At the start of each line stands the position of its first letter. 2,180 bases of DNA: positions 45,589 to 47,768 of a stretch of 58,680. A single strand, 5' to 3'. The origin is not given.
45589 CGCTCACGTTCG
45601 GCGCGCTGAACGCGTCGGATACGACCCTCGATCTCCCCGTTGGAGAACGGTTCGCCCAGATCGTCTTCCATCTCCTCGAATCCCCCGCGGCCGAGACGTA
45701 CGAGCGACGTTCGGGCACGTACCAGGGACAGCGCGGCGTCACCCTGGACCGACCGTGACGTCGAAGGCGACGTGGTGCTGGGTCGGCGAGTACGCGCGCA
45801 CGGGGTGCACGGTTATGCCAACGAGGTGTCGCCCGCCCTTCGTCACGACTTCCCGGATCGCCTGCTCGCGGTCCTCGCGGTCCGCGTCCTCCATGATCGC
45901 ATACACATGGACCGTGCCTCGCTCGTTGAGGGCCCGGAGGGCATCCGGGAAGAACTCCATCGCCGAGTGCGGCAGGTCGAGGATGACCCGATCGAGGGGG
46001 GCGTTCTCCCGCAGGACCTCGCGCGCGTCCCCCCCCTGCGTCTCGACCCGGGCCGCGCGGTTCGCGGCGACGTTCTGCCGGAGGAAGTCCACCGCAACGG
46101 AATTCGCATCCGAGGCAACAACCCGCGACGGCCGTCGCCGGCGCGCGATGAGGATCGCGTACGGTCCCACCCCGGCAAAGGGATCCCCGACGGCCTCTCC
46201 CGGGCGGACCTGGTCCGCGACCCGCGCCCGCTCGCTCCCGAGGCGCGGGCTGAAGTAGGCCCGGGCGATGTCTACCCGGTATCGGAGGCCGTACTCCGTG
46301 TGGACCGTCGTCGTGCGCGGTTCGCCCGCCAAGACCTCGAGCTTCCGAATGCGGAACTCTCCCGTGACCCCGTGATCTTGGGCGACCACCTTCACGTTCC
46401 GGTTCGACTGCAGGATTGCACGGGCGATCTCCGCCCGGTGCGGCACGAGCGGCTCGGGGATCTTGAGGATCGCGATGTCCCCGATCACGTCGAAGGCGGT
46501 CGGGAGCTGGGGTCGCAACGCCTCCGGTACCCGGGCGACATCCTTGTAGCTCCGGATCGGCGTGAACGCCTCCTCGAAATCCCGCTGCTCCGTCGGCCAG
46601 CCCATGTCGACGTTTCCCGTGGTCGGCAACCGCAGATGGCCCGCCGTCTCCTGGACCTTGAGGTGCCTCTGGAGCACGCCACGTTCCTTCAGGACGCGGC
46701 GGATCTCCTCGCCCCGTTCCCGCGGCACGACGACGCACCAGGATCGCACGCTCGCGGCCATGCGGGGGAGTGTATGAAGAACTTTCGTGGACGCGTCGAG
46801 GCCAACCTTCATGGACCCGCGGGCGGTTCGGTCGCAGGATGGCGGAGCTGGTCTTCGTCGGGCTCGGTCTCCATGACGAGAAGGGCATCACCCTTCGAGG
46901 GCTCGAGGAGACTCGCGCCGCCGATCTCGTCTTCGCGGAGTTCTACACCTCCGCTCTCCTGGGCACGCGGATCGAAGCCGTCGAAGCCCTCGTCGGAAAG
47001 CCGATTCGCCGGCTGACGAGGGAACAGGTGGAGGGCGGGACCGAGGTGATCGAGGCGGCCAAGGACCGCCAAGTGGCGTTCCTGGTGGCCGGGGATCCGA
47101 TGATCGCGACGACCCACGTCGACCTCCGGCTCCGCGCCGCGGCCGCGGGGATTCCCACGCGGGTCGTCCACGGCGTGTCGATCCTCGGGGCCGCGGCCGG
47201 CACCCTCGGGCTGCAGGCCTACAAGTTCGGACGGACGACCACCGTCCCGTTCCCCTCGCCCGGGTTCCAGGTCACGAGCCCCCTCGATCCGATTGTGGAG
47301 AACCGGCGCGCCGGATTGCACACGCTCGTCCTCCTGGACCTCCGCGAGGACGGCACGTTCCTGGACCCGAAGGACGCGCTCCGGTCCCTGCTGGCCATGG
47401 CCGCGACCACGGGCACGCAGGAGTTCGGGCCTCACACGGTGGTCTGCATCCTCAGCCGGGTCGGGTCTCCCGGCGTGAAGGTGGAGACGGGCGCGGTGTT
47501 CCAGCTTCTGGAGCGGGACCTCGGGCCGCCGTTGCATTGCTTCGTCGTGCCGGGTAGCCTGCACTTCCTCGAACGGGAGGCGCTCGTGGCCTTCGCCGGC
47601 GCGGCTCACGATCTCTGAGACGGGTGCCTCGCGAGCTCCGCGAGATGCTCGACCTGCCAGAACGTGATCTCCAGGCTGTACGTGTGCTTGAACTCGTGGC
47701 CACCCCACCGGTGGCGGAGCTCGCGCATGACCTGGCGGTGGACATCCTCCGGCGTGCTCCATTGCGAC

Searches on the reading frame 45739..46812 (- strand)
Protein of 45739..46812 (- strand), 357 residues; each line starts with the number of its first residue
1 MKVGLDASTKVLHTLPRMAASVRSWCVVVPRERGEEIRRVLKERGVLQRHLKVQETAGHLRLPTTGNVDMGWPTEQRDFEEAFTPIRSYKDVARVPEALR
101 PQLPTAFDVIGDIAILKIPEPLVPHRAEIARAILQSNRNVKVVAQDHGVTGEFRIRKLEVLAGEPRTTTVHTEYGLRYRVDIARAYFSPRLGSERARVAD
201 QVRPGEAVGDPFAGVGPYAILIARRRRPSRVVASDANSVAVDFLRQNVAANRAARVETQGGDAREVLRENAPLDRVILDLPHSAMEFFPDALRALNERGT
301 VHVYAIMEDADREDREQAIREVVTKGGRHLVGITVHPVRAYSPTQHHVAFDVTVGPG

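Call 5: search_protein_families(library=pfam, proteins=[window:45739-46812:-], max_evalue=0.01)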
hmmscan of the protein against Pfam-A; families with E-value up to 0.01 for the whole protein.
window:45739-46812:- (357 aa): 11 families
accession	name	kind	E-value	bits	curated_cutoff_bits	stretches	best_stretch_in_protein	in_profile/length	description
PF02475.24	TRM5-TYW2_MTfase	-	3.5e-39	134.8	28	1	169-313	1-145/164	TRM5/TYW2 methyltransferase domain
PF25133.1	TYW2_N_2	-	3.5e-20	72.3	27.7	1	94-165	8-78/79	TYW2 N-terminal domain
PF18093.7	Trm5_N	-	2e-07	31.1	22.7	1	26-63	1-38/47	tRNA methyltransferase 5 N-terminal domain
PF02005.22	TRM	-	7.9e-06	25.7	27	1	207-304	52-152/376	N2,N2-dimethylguanosine tRNA methyltransferase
PF13649.12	Methyltransf_25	-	1.1e-05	26.4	27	1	213-296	6-94/97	Methyltransferase domain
PF03602.21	Cons_hypoth95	-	0.00012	22.3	24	1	207-306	44-147/182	Conserved hypothetical protein 95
PF05175.20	MTS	-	0.0002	21.5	23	1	210-300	37-135/170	Methyltransferase small domain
PF13847.12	Methyltransf_31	-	0.00048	20.3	27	1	205-312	4-114/145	Methyltransferase domain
PF08241.18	Methyltransf_11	-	0.0059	17.7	21.2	0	214-297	6-82/95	Methyltransferase domain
PF06325.19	PrmA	-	0.007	16.3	22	0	202-313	159-268/296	Ribosomal protein L11 methyltransferase (PrmA)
PF00107.32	ADH_zinc_N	-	0.0077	16.6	31.8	0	214-333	1-112/129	Zinc-binding dehydrogenase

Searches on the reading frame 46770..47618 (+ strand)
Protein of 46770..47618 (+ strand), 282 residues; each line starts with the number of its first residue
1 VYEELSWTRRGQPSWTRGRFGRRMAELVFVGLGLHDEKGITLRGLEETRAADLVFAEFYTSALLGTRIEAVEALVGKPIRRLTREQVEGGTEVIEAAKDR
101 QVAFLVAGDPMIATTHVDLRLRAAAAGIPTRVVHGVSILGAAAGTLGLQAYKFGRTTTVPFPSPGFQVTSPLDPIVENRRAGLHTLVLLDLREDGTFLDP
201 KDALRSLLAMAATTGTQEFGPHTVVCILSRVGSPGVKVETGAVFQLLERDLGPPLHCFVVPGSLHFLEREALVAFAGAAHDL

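Call 5: search_protein_families(library=pfam, proteins=[window:46770-47618:+], max_evalue=0.01)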
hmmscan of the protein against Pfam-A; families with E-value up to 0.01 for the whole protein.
window:46770-47618:+ (282 aa): 1 family
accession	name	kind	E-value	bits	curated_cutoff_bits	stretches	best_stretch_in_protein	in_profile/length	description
PF00590.25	TP_methylase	-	2.9e-21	76.8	27.8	1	27-239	2-204/212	Tetrapyrrole (Corrin/Porphyrin) Methylases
